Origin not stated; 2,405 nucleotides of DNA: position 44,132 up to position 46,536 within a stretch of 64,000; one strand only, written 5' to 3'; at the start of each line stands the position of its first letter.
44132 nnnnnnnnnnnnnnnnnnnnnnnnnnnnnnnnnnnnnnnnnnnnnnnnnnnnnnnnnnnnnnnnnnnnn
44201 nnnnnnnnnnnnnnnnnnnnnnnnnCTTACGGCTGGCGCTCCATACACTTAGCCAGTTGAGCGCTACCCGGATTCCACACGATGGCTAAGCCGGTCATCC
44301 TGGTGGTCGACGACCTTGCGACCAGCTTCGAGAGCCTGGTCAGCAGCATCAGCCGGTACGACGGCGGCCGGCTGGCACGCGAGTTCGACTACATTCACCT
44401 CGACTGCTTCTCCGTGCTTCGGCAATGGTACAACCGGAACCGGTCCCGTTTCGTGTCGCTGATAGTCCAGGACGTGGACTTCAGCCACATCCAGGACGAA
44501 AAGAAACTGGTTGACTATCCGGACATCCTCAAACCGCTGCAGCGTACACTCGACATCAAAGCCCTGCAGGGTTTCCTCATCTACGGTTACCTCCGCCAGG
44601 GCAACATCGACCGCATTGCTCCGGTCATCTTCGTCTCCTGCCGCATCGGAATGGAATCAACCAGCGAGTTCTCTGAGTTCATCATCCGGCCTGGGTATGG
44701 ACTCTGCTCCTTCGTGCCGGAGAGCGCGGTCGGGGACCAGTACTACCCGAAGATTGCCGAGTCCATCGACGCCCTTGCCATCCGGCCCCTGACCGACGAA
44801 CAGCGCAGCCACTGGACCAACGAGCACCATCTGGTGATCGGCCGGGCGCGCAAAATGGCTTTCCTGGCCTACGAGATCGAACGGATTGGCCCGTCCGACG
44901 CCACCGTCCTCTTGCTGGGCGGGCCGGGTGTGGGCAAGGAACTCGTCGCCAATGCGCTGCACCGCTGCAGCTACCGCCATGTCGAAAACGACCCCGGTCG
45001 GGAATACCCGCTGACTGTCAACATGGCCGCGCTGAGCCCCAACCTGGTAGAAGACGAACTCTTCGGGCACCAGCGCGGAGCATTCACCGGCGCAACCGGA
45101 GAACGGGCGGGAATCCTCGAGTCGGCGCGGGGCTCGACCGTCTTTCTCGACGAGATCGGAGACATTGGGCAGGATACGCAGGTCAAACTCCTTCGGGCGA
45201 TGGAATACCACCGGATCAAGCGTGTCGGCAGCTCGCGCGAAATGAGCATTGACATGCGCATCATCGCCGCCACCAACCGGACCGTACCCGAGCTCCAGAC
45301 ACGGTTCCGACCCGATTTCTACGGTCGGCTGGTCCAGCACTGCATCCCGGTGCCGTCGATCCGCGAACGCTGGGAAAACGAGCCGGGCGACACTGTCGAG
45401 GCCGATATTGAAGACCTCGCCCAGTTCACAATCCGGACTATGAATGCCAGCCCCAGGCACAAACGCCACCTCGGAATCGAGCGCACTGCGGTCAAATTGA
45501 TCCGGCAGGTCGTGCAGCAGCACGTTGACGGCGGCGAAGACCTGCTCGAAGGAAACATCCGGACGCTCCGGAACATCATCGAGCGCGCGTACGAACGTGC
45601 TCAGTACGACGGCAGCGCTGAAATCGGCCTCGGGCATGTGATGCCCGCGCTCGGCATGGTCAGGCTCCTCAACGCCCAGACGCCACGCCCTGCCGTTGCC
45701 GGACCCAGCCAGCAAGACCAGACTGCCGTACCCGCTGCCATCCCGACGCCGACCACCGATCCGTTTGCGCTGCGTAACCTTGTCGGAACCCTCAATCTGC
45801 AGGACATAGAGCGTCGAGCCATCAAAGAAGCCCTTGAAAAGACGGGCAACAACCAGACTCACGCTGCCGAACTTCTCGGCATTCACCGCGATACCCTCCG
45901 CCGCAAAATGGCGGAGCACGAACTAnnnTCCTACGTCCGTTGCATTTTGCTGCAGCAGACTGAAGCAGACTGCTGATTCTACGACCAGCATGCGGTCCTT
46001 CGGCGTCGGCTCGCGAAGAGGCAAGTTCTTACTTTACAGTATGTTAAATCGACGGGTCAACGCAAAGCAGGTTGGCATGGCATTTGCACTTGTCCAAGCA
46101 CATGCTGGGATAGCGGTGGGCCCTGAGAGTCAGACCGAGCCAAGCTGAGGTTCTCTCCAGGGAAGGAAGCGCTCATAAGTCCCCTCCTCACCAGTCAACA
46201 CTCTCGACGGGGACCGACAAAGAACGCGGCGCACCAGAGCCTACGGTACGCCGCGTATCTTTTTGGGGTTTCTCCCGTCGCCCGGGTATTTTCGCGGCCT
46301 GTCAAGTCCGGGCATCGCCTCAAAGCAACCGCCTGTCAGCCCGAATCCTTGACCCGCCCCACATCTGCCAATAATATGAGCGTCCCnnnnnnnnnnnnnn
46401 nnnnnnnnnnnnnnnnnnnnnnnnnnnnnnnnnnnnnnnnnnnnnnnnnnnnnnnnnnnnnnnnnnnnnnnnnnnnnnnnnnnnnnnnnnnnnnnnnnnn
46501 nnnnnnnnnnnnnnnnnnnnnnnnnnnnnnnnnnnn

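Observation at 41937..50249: Membrane sensor-like protein, NtrC-family activator, sigma-54 promoter and GT4 plus ABC-2 exporter operon form a probable regulated surface-glycan module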

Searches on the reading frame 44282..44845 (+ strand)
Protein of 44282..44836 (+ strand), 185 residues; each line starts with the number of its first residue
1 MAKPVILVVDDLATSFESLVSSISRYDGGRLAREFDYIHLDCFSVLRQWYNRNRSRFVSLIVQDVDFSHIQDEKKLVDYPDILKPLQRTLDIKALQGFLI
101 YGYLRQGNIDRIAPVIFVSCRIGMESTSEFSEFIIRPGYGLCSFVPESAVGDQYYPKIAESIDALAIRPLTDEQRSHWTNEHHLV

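Call 12: search_protein_families(library=pfam, proteins=[window:44282-44836:+], max_evalue=10)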
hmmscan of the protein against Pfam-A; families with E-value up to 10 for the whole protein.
window:44282-44836:+ (185 aa): 0 families

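Call 38: find_homologous_proteins(query=window:44282-44836:+)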
Query window:44282-44836:+ (185 aa): 5 proteins with E <= 0.001 among 59 candidates.
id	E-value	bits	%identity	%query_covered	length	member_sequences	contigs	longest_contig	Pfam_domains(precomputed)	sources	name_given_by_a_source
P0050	2.0e-71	257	90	70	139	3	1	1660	-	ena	-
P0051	1.8e-59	218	80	65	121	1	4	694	-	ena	-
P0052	8.9e-58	213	92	56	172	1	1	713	-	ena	-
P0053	1.7e-54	202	81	59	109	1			-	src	-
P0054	1.3e-21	95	94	28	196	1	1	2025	-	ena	-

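Call 41: search_solved_structures(query=A4, max_evalue=10, show_alignments=2)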
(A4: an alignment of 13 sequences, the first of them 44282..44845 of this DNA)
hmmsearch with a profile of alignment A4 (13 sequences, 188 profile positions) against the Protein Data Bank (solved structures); distinct sequences matched with E-value up to 10: 0.

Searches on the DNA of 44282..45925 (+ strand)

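Call 86: search_rna_families(sources=[L036, L037, L038], threshold=evalue, max_evalue=0.5)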
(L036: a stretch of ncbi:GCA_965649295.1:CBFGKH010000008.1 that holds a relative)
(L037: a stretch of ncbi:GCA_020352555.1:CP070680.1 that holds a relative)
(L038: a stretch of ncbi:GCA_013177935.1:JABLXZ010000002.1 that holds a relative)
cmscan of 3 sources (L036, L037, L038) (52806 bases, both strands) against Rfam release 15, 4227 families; matches with E-value up to 0.5: 2.
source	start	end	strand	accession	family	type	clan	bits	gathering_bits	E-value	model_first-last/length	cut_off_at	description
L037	1463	1632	-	RF02001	group-II-D1D4-3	Intron;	CL00102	138.1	32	1.6e-28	1-170/170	no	Group II catalytic intron D1-D4-3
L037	1343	1422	-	RF01998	group-II-D1D4-1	Intron;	CL00102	71.2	35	7e-11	1-84/84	no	Group II catalytic intron D1-D4-1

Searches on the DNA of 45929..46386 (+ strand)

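Call 19: search_rna_families(source=window, start=45929, end=46386, threshold=evalue, max_evalue=10, show_alignments=3)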
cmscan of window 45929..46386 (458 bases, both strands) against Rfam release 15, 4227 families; matches with E-value up to 10: 2.
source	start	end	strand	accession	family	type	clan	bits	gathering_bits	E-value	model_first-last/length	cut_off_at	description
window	46054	46333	-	RF01953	SOX2OT_exon3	Gene; lncRNA;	-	11.6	70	0.41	23-276/276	no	SOX2 overlapping transcript exon 3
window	46171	46197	-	RF01152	sR1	Gene; snRNA; snoRNA; CD-box;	-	9.7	45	5.7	25-57/57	no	Small nucleolar RNA sR1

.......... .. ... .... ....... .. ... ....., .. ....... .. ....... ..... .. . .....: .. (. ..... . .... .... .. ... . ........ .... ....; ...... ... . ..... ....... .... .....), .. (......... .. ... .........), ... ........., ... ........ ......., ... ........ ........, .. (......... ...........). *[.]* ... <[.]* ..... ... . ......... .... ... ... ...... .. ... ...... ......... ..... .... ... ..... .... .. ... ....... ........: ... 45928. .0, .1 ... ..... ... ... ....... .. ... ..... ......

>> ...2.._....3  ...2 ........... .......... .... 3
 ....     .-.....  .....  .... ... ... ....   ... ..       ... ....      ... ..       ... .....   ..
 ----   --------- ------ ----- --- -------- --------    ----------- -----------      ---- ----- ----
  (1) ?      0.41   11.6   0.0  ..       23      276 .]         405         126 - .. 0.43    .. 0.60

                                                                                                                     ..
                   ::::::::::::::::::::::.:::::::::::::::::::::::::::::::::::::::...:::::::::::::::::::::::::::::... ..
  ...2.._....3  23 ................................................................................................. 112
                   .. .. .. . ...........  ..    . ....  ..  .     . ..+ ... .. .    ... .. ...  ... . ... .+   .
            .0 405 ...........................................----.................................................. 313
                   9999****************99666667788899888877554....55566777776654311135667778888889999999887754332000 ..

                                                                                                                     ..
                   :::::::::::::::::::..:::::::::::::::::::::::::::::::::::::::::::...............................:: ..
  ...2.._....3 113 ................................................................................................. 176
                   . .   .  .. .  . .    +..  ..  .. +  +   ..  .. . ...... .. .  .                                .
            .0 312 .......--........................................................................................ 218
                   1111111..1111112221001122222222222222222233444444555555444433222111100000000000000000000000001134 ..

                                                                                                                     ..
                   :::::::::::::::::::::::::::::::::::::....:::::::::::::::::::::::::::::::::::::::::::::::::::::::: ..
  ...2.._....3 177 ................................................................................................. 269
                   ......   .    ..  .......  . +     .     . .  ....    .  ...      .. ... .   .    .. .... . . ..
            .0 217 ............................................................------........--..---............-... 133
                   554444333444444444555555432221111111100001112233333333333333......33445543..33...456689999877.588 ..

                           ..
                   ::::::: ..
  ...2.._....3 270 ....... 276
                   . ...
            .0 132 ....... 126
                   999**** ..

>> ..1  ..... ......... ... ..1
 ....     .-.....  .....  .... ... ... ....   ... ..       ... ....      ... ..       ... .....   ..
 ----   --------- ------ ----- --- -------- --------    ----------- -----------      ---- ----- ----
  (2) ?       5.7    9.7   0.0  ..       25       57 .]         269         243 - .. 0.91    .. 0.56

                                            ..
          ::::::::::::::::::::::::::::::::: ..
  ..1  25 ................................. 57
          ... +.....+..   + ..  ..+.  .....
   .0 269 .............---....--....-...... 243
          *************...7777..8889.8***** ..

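Call 59: build_rna_model(alignment_id=A7)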
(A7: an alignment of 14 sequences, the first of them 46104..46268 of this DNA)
Model R1 built from alignment A7 (14 sequences, 203 columns); structure: RNAalifold consensus.
model positions 165; base pairs 46; branch points 2; effective number of sequences 1.12; information 0.59 bits per position. Calibrated on 0.2 Mb of random sequence (short: E-values are rough).
structure used (alignment columns):
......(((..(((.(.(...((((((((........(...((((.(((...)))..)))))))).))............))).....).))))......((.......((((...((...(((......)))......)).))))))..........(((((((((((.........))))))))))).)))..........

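Call 61: search_with_rna_model(model_id=R1, sources=[window, L001, L003, L005, L006, L007, L009, L013, L014, L023, L024, L025, L026, L028, L030, L035, L036, L037, L038, L008, L010, L011, L012, L015, L016, L017, L018, L019, L020, L021, L022, L004], max_evalue=1, make_alignment=true)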
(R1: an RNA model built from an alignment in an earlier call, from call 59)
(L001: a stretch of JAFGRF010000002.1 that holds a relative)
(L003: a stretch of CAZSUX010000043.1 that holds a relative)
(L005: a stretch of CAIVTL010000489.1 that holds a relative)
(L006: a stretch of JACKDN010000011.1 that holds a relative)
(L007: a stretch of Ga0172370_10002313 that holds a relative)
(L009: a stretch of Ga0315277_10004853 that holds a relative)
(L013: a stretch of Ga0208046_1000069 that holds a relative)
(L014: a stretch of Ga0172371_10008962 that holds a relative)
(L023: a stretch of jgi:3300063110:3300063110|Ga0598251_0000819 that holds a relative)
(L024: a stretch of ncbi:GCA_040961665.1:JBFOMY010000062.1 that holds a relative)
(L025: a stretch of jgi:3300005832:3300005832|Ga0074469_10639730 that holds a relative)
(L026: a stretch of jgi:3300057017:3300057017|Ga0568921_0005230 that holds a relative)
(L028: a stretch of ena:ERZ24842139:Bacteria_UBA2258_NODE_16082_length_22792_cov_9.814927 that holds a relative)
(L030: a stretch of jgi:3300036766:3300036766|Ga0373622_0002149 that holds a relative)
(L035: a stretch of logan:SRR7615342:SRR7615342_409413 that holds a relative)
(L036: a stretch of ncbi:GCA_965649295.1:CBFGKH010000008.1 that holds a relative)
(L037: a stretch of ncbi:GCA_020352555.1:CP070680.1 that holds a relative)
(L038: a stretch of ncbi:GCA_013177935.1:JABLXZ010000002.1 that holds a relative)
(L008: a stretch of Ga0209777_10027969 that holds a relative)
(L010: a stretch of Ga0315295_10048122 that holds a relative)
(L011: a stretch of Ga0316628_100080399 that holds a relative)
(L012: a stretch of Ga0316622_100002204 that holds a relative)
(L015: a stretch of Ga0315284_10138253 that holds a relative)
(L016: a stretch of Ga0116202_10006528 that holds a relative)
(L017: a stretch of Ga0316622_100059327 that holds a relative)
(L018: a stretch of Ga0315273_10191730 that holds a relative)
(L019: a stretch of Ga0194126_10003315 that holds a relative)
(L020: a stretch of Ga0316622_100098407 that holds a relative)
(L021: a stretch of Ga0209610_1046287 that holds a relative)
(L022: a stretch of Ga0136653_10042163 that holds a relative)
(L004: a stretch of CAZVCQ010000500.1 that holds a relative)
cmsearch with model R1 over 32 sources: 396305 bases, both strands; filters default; matches with E-value up to 1: 33.
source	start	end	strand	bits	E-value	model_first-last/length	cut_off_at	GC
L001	13174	13338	+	203.3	1.8e-53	1-165/165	no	0.64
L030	10183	10347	+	198.6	3.4e-52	1-165/165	no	0.65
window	46104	46268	+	195.8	1.9e-51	1-165/165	no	0.61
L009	13031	13195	+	194.6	4.3e-51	1-165/165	no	0.65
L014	13198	13362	+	192.3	1.7e-50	1-165/165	no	0.62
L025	10507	10672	+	189.3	1.2e-49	1-165/165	no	0.62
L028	10194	10366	+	186.3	7.9e-49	1-165/165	no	0.6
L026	4353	4518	+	183.7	4e-48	1-165/165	no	0.63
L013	5453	5617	+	182.1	1.1e-47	1-165/165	no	0.6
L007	13171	13336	+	182.1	1.1e-47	1-165/165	no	0.6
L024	12181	12345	+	180.2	3.8e-47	1-165/165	no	0.65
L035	6847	7019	+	179.8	4.8e-47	1-165/165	no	0.6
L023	8634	8802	+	152.4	1.5e-39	1-165/165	no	0.61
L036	9757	9944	+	104.7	1.7e-26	1-165/165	no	0.57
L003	13104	13173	+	67.6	2.6e-16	1-70/165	3'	0.6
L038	9763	9917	+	61.5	1.2e-14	1-165/165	no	0.61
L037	9870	10002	+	38.6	2.3e-08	1-165/165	no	0.64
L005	13196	13243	+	35.4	1.6e-07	1-47/165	3'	0.6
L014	13306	13409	-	30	5e-06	1-165/165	no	0.65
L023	8746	8880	-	29.7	6.1e-06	1-165/165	no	0.61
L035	6963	7079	-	28.8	1.1e-05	1-165/165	no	0.67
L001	13282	13421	-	28.5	1.3e-05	1-165/165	no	0.64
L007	13280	13411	-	28.3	1.5e-05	1-165/165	no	0.7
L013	5561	5702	-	26.8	3.8e-05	1-165/165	no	0.61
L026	4462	4560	-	26.4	4.9e-05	1-165/165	no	0.67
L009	13139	13300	-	26.1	5.9e-05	1-165/165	no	0.68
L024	12289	12424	-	25.9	6.7e-05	1-165/165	no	0.64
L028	10310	10407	-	25.6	8.2e-05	1-165/165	no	0.58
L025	10616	10711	-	25.3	0.0001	1-165/165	no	0.7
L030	10291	10451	-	23.9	0.00024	1-165/165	no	0.66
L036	9901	9931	-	19.4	0.004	122-152/165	no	0.77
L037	9959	9989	-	15.8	0.038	122-152/165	no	0.81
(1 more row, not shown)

Alignment A8: 33 matches aligned to the model, 299 columns, each read 5' to 3' on its own strand. Consensus structure (alignment columns), stored with it:
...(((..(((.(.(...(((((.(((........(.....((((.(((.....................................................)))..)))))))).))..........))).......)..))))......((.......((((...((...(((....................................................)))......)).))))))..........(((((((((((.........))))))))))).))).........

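Call 62: search_with_rna_model(model_id=R1, sources=[window, L001, L007, L009, L013, L014, L023, L024, L025, L026, L028, L030, L035, L036, L037, L038], max_evalue=1e-7, make_alignment=true)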
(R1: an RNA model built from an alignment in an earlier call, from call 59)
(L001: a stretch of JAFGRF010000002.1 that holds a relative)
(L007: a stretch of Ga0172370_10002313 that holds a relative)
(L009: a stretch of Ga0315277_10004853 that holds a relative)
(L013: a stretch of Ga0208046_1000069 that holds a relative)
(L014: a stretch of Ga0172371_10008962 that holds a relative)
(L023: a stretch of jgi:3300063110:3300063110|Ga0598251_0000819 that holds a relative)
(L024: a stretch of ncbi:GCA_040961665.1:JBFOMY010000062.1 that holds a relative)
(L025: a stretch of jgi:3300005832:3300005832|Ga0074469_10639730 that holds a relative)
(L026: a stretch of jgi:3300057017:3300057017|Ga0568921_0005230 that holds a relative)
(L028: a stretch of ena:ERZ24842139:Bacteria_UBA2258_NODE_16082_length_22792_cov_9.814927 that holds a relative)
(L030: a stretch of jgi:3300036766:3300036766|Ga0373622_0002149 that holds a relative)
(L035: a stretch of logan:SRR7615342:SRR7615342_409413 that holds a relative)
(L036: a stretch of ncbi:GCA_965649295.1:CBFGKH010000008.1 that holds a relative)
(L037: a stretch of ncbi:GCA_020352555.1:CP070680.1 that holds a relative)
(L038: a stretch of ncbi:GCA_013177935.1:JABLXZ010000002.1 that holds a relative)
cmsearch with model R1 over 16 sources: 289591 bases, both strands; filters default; matches with E-value up to 1e-7: 16.
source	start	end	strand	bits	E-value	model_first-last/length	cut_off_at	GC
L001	13174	13338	+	203.3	1.3e-53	1-165/165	no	0.64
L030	10183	10347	+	198.6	2.5e-52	1-165/165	no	0.65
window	46104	46268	+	195.8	1.4e-51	1-165/165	no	0.61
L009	13031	13195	+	194.6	3.1e-51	1-165/165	no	0.65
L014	13198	13362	+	192.3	1.3e-50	1-165/165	no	0.62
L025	10507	10672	+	189.3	8.7e-50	1-165/165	no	0.62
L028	10194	10366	+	186.3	5.8e-49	1-165/165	no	0.6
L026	4353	4518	+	183.7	3e-48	1-165/165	no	0.63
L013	5453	5617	+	182.1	7.9e-48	1-165/165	no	0.6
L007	13171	13336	+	182.1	8.3e-48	1-165/165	no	0.6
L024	12181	12345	+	180.2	2.7e-47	1-165/165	no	0.65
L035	6847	7019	+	179.8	3.5e-47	1-165/165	no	0.6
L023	8634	8802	+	152.4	1.1e-39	1-165/165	no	0.61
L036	9757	9944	+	104.7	1.3e-26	1-165/165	no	0.57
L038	9763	9917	+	61.5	8.8e-15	1-165/165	no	0.61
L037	9870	10002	+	38.6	1.6e-08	1-165/165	no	0.64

Alignment A9: 16 matches aligned to the model, 259 columns, each read 5' to 3' on its own strand. Consensus structure (alignment columns), stored with it:
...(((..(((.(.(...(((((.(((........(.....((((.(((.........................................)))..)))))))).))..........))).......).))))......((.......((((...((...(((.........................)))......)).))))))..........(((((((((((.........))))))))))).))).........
